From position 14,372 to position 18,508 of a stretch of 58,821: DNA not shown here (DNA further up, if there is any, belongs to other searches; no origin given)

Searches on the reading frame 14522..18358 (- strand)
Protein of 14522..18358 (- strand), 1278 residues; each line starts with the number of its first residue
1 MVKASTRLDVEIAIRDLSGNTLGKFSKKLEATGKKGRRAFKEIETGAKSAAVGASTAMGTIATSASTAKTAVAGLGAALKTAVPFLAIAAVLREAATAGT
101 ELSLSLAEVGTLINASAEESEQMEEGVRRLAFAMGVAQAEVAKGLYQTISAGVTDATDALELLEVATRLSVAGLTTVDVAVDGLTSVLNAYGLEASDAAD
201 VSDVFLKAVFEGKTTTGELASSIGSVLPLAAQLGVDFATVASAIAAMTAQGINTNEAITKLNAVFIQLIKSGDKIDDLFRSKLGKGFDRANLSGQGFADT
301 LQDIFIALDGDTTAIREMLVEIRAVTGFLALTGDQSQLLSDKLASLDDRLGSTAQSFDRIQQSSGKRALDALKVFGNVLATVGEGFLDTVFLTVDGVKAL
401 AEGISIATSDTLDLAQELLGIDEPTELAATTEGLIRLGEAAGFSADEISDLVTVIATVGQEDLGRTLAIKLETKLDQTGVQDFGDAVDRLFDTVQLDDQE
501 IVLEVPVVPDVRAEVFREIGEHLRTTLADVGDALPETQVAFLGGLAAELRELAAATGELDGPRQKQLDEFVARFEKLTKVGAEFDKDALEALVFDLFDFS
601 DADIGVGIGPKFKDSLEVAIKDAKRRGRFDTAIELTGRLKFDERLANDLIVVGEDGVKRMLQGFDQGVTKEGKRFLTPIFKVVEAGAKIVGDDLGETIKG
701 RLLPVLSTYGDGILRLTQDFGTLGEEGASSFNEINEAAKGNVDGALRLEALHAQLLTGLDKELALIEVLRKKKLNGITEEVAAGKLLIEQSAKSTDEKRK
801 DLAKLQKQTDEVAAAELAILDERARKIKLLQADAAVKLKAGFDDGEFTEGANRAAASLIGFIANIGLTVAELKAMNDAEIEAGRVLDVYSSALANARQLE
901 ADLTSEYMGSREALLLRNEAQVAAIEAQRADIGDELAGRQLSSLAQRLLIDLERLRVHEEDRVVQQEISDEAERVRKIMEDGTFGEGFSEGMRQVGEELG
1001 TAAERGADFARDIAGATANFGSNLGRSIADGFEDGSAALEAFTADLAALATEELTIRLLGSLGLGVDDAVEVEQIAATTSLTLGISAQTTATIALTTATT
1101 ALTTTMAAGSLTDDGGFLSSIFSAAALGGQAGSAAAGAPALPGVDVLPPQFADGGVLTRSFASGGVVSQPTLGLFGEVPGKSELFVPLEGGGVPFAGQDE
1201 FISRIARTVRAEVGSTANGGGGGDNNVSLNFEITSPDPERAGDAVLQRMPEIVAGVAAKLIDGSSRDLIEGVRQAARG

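Call 11: search_protein_families(library=phrogs, proteins=[window:14522-18358:-], max_evalue=0.001)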
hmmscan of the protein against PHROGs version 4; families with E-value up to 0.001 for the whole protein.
window:14522-18358:- (1278 aa): 16 families
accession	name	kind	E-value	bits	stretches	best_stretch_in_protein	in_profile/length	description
phrog_23013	-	tail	1.4e-45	156.5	1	82-405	122-439/1379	tail length tape measure protein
phrog_991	-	tail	3.8e-41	141.8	1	12-404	219-604/1966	tail length tape measure protein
phrog_1533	-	tail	2e-35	122.8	1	27-421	176-587/1688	tail length tape measure protein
phrog_1272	-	tail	3e-32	112.4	1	23-311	164-469/1606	tail length tape measure protein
phrog_28775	-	tail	3e-31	109.3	1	88-367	47-325/1303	tail length tape measure protein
phrog_4704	-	tail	7.9e-29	101.8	1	47-331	168-453/625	tail length tape measure protein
phrog_28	-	tail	9.8e-19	68.4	1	40-390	249-577/1228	tail length tape measure protein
phrog_167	-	tail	1.3e-18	67.2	1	28-728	215-777/1555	tail length tape measure protein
phrog_14441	-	tail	4.6e-17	63.6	1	81-263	60-241/241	tail length tape measure protein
phrog_36688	-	tail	1.6e-16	60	1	86-314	61-285/1600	tail length tape measure protein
phrog_9696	-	tail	4.7e-14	52.1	1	24-279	5-260/1415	tail length tape measure protein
phrog_5218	-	unknown function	4.1e-10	39.4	1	28-459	142-653/1599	-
phrog_2723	-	tail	2.3e-07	30.1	1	44-275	126-358/1578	tail length tape measure protein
phrog_37649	-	tail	4.3e-06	25.2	1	88-335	443-690/2006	tail length tape measure protein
phrog_5493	-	tail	1.1e-05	25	1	180-315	150-284/1102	tail length tape measure protein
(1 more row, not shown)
